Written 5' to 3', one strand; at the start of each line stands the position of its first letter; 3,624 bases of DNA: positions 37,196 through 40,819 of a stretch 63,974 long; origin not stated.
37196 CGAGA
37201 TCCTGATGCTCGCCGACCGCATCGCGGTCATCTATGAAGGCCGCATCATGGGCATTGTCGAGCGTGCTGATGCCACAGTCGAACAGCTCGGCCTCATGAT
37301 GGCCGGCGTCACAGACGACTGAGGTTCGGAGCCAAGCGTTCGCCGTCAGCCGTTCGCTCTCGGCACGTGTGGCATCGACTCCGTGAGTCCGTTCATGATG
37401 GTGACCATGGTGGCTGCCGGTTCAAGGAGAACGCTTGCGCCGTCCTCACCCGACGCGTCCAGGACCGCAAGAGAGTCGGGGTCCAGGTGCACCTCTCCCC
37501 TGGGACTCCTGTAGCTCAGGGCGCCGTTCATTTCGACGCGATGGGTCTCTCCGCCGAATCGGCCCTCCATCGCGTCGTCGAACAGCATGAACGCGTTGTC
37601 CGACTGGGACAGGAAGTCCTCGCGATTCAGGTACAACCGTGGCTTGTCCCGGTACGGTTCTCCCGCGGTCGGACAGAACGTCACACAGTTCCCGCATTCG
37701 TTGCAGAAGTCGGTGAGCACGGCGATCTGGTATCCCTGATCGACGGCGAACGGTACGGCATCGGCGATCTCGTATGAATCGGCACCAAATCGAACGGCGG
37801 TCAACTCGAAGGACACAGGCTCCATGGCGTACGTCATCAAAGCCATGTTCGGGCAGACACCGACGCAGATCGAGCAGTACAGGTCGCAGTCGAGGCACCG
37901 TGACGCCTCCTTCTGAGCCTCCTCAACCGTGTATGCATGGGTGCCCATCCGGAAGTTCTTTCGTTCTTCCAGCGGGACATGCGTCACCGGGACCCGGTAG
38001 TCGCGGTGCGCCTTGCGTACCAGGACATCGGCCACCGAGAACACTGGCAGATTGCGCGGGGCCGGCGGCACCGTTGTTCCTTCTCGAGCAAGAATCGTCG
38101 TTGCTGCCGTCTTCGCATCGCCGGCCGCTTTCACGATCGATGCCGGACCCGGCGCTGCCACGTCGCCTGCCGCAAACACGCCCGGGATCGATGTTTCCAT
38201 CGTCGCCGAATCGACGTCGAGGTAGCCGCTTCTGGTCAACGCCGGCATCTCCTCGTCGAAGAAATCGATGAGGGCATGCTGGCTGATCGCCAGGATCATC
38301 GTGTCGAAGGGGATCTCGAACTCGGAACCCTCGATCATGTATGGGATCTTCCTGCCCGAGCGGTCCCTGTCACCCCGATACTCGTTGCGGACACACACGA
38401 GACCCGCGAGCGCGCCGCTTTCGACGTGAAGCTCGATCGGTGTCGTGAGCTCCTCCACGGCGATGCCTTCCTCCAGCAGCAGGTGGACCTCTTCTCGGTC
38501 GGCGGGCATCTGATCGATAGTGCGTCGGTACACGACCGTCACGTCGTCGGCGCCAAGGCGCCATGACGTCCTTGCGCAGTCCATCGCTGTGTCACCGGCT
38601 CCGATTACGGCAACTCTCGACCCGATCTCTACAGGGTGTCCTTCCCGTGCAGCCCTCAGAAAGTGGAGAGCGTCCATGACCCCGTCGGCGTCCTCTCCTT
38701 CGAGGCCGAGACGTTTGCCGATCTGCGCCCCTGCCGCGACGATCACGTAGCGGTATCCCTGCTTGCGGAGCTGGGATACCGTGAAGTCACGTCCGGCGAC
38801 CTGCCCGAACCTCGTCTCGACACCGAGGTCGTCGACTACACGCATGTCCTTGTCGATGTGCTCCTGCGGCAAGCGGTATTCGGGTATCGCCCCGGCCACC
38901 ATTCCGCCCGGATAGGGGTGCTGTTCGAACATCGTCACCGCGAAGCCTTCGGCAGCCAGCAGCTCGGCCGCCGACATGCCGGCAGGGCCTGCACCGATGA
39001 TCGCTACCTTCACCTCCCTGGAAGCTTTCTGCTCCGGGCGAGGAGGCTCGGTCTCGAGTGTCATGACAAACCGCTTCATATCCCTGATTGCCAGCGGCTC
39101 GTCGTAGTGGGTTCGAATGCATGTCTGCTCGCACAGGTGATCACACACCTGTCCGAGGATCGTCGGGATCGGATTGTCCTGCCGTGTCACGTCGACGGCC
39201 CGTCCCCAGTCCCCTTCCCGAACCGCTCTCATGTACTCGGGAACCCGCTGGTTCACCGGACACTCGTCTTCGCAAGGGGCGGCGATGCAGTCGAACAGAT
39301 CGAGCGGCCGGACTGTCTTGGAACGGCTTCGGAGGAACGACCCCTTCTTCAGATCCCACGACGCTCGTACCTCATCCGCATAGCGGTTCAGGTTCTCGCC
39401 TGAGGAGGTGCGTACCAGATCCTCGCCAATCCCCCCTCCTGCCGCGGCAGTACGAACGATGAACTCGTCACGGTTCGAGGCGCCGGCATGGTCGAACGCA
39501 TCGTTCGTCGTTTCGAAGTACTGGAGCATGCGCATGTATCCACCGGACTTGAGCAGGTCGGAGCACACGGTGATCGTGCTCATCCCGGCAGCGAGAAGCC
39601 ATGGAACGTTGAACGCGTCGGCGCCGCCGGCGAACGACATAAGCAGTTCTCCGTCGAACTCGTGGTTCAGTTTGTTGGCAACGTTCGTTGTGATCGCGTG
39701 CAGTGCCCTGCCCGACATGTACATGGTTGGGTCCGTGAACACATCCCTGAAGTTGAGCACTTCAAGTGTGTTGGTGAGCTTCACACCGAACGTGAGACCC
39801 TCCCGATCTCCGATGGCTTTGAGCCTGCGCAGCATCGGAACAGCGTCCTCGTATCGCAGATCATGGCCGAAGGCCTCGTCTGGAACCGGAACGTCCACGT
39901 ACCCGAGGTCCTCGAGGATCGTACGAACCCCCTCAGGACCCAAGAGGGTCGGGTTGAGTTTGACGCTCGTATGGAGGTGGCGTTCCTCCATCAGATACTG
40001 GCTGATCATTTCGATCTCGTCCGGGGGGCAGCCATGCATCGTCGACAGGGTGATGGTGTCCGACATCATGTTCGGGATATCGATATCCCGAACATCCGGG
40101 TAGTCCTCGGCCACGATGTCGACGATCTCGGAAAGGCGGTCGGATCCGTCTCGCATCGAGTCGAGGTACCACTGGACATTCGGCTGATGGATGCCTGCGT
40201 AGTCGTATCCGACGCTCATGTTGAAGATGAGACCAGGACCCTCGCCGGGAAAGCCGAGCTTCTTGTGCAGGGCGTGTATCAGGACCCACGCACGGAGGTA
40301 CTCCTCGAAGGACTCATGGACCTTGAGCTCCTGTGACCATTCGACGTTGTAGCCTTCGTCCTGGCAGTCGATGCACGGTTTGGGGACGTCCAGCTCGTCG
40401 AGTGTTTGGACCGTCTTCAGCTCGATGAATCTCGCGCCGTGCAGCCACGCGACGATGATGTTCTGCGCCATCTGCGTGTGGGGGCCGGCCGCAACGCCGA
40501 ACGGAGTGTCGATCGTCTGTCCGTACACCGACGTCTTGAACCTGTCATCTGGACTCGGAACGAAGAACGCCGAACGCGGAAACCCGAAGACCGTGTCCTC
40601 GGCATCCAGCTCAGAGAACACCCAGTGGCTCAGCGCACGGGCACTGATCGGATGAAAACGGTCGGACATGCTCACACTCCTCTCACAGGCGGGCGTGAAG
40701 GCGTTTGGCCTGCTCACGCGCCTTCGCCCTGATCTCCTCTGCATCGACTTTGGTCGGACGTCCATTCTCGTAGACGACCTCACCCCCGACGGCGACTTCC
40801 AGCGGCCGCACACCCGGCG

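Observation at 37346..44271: xdhD-like / ssnA-like / ygfK-like operon: a molybdo-flavo-FeS module of unresolved chemistry in an actinobacterial genome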

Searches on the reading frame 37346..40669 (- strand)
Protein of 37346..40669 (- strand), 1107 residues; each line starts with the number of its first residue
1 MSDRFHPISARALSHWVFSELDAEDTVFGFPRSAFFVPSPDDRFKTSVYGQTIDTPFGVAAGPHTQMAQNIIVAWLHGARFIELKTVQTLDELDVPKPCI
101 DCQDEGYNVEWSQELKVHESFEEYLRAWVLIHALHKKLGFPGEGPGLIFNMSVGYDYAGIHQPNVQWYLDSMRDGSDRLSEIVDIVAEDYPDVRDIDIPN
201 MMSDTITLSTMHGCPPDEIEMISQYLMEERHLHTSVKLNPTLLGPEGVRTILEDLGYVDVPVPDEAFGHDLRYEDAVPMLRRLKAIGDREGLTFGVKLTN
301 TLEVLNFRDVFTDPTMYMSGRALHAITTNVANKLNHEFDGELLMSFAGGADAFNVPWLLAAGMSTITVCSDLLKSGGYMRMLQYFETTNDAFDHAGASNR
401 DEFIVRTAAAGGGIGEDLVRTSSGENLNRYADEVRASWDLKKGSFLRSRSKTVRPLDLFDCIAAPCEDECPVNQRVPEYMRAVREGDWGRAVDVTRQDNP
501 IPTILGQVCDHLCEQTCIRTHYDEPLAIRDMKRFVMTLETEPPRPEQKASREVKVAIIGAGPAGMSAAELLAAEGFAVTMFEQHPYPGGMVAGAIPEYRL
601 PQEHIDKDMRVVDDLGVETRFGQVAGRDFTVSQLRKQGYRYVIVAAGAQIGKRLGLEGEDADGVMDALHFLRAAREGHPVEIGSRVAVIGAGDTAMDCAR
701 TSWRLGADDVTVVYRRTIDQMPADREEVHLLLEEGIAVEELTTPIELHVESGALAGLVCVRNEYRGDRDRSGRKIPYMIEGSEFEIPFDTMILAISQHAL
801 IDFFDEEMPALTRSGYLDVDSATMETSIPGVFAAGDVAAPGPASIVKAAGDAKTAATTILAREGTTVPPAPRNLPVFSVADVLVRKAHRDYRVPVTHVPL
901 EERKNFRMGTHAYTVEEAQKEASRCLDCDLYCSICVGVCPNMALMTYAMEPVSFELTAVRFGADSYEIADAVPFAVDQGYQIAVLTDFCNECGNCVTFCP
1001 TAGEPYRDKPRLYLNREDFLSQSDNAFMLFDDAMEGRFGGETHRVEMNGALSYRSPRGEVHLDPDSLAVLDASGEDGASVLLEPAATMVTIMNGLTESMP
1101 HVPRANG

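Call 7: search_protein_families(library=pfam, proteins=[window:37346-40669:-], max_evalue=0.01)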
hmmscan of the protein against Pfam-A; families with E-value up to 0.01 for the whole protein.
window:37346-40669:- (1107 aa): 19 families
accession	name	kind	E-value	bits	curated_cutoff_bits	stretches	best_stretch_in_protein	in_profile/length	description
PF07992.20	Pyr_redox_2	-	3.2e-31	109.3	26.1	1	554-851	2-290/291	Pyridine nucleotide-disulphide oxidoreductase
PF14691.11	Fer4_20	-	1.1e-21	77.1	25.8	2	460-540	26-109/113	Dihydroprymidine dehydrogenase domain II, 4Fe-4S cluster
PF13738.12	Pyr_redox_3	-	1e-13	51.7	30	1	640-835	126-305/305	Pyridine nucleotide-disulphide oxidoreductase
PF13450.12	NAD_binding_8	-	5.5e-10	39.8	21.9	1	557-593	1-37/68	NAD(P)-binding Rossmann-like domain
PF00070.33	Pyr_redox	-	3.2e-08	34.4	22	1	685-717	1-32/82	Pyridine nucleotide-disulphide oxidoreductase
PF01494.25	FAD_binding_3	-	6.4e-07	29.3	22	1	552-622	1-63/349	FAD binding domain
PF01266.30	DAO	-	5.9e-06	26.5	27.9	1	554-589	1-37/353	FAD dependent oxidoreductase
PF01946.23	Thi4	-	6.2e-05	22.8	26.2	1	552-591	17-57/235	Thi4 family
PF12831.13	FAD_oxidored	-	0.00013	21.8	27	1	555-594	2-41/416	FAD dependent oxidoreductase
PF01262.27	AlaDh_PNT_C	-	0.0002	21.3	23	0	552-584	28-60/214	Alanine dehydrogenase/PNT, C-terminal domain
PF00037.32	Fer4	-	0.0003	20.9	21.1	1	985-1001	4-20/24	4Fe-4S binding domain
PF00890.30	FAD_binding_2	-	0.00043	20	20.4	1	555-589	2-36/414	FAD binding domain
PF03486.20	HI0933_like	-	0.00047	20.1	50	1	554-588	2-36/244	HI0933-like protein Rossmann domain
PF13454.12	NAD_binding_9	-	0.0014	19.1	21.8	1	556-593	1-42/155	FAD-NAD(P)-binding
PF03807.23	F420_oxidored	-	0.0052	17.8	21.6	0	685-728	1-44/94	NADP oxidoreductase coenzyme F420-dependent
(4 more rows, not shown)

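Call 8: search_protein_families(library=ncbifam, proteins=[window:37346-40669:-], max_evalue=0.001)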
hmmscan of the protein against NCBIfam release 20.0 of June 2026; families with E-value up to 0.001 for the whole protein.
window:37346-40669:- (1107 aa): 62 families (the best 25 are shown)
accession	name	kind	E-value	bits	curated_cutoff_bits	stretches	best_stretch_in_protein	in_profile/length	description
TIGR03315.1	Se_ygfK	equivalog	1.6e-279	929.7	835.3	1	2-1034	1-968/1012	putative selenate reductase subunit YgfK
NF009410.0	PRK12771.1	subfamily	3.3e-121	405.6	516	1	463-948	47-533/566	NAD(P)-binding protein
NF009454.0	PRK12814.1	equivalog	1.8e-105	353.7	916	1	460-933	99-575/657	putative NADPH-dependent glutamate synthase small subunit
NF009414.0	PRK12778.1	equivalog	4.2e-93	313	1103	1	459-859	332-745/752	bifunctional dihydroorotate dehydrogenase B NAD binding subunit/NADPH-dependent glutamate synthase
TIGR01316.1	gltA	equivalog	1.7e-85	287.5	471.75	1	463-859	35-445/449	NADPH-dependent glutamate synthase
NF010590.0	PRK13984.1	equivalog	7.3e-76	255.6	946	2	464-859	196-602/611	putative oxidoreductase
TIGR01318.1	gltD_gamma_fam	subfamily_domain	4.9e-72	243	482.95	1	459-860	43-462/467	glutamate synthase, small subunit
NF009408.0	PRK12769.1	equivalog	2.2e-69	234.2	1003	1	465-861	235-649/659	formate-dependent uric acid utilization protein AegA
NF009415.0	PRK12779.1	equivalog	4.8e-65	220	1519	1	467-860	211-623/944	putative bifunctional glutamate synthase subunit beta/2-polyprenylphenol hydroxylase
NF009413.0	PRK12775.1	equivalog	5.3e-65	219.8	1895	1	460-861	335-752/1006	putative trifunctional 2-polyprenylphenol hydroxylase/glutamate synthase subunit beta/ferritin domain-containing protein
NF009409.0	PRK12770.1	subfamily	1.5e-59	201.9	343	1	546-859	12-346/360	putative glutamate synthase subunit beta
NF009451.0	PRK12809.1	equivalog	2.4e-57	194.6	1154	1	463-860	216-631/639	formate-dependent uric acid utilization protein YgfT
TIGR01317.1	GOGAT_sm_gam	subfamily_domain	1.3e-51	176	447.7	1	459-858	45-473/485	glutamate synthase small subunit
NF045663.1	diclust_near_Sec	equivalog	1.1e-46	159.4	530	2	464-649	18-200/759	pyridine nucleotide-disulfide oxidoreductase/dicluster-binding protein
TIGR01292.1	TRX_reduct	equivalog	9.5e-18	64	343.45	1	554-859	2-296/300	thioredoxin-disulfide reductase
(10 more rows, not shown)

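Call 73: search_solved_structures(query=window:37349-40669:-, max_evalue=1e-10)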
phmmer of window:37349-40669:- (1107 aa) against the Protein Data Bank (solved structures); distinct sequences matched with E-value up to 1e-10: 14.
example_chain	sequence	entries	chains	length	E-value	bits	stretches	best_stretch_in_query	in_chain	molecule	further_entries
9bov_A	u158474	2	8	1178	2.1e-91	310.3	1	460-929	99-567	Molybdopterin oxidoreductase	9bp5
9n5u_A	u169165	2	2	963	1.2e-83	284.6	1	459-858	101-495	NfnA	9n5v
8oh5_C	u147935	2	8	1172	2e-76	260.6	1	460-929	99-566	Formate dehydrogenase-O, major subunit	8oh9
4ylf_B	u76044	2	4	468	2.6e-73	250.4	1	461-858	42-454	Dihydropyrimidine dehydrogenase subunit A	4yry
5jca_L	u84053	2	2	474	2.6e-58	200.7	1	464-859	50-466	NADH-dependent Ferredoxin:NADP Oxidoreductase (NfnI) subunit alpha | NADH-dependent Ferredoxin:NADP Oxidoreductase subunit alpha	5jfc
5vj7_A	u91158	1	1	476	7e-55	189.4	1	463-859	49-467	Oxidoreductase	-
2vdc_G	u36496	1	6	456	9e-53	182.4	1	461-861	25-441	GLUTAMATE SYNTHASE [NADPH] SMALL CHAIN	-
6s6s_G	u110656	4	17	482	1.3e-52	181.8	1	461-861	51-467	Glutamate synthase [NADPH] small chain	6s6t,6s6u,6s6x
1h7x_A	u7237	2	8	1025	1.7e-35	125.1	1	437-878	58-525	DIHYDROPYRIMIDINE DEHYDROGENASE | Dihydropyrimidine dehydrogenase [NADP(+)]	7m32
7m31_A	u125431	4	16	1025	1.7e-35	125.1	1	437-878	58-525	Dihydropyrimidine dehydrogenase [NADP(+)]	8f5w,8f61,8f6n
1gt8_A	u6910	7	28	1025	1.7e-35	125.1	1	437-878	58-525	DIHYDROPYRIMIDINE DEHYDROGENASE | Dihydropyrimidine dehydrogenase [NADP(+)]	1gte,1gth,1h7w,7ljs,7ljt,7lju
7mfm_I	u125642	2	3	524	6.7e-31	109.9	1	469-857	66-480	Glutamate synthase (NADPH) small chain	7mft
7aaw_A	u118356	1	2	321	4.7e-14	54.1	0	554-717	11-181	Thioredoxin reductase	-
4gcm_A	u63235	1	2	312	3.6e-11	44.6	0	554-722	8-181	Thioredoxin reductase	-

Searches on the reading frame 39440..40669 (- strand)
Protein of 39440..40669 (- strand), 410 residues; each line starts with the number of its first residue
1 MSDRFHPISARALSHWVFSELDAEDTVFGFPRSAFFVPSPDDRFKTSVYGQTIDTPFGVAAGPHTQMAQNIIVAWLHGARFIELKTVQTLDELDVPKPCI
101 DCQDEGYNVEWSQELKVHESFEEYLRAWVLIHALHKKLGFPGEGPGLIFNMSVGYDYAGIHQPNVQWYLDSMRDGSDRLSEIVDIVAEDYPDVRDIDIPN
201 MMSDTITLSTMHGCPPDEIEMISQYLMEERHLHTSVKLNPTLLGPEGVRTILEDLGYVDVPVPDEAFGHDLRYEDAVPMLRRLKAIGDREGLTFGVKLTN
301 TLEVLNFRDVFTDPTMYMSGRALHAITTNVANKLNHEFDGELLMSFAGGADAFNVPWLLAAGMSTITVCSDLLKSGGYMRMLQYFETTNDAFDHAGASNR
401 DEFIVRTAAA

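Call 77: search_solved_structures(query=A4, max_evalue=10, show_alignments=2)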
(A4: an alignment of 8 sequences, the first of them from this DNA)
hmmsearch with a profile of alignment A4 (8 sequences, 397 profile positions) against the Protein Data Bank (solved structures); distinct sequences matched with E-value up to 10: 3.
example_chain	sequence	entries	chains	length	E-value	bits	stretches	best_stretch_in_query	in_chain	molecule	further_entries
6aj5_A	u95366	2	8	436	0.12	14.2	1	295-377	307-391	Dihydroorotate dehydrogenase (quinone), mitochondrial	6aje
1f76_A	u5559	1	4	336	0.18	13.6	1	295-372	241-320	Dihydroorotate dehydrogenase (quinone)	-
7t5k_A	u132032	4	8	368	0.22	13.3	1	295-372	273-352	Dihydroorotate dehydrogenase (quinone)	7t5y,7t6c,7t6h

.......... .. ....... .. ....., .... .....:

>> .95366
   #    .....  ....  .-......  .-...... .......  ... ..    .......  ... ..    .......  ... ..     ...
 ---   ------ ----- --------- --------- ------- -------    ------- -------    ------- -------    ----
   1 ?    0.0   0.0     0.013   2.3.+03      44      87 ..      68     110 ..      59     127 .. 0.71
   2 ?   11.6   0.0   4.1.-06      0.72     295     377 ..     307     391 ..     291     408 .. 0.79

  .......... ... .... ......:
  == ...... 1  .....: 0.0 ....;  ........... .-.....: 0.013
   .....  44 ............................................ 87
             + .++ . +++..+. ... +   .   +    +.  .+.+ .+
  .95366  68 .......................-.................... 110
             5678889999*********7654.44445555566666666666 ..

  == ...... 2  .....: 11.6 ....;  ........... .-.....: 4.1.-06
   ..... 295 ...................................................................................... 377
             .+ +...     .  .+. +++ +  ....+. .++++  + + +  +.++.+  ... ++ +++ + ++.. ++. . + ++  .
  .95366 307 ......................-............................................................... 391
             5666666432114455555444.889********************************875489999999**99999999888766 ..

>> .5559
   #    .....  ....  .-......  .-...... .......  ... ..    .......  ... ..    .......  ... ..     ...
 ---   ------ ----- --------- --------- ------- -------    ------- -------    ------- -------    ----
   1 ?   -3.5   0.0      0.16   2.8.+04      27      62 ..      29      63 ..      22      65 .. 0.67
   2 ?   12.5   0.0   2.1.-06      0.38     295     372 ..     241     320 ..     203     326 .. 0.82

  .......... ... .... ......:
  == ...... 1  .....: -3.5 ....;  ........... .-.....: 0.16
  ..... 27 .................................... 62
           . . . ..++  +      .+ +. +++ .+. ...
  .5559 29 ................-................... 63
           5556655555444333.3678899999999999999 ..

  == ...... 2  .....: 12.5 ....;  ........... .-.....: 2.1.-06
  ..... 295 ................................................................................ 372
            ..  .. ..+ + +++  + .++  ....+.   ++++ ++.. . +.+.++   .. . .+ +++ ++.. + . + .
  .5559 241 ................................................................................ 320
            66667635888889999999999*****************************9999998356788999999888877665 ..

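Call 82: predict_structure(protein=window:39440-40669:-)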
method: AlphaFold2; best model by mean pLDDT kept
length: 410 residues; sequences in the alignment: 1
mean_pLDDT: 34.6   pTM: 0.20
mean pLDDT of the five models: 34.6, 32.3, 30.9, 29.3, 27.5
residues with pLDDT >= 90: 0; 70-90: 0; 50-70: 11; < 50: 399
segments of 3 or more residues with pLDDT < 50: 1-248, 250-252, 254-261, 263-395, 404-410
pLDDT, mean of each block of 10 residues (from residue 1): 26 30 33 31 32 32 28 28 31 30 28 29 35 34 26 23 30 34 35 32 27 33 35 28 43 46 41 40 45 32 30 31 37 36 37 41 42 47 46 50 47
secondary structure, 60 per line:
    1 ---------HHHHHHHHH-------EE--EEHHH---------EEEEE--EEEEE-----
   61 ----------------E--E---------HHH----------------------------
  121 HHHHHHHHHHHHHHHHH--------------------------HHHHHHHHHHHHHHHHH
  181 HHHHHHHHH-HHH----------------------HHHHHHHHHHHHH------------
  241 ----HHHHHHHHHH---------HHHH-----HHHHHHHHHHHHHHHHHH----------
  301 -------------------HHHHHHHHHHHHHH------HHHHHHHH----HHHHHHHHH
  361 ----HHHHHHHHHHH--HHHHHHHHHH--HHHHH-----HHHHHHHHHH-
elements in order: H10-18 E44-48 E51-55 H121-137 H164-189 H216-228 H245-254 H264-267 H273-290 H320-333 H340-347 H352-360 H365-375 H378-387 H390-394 H400-409
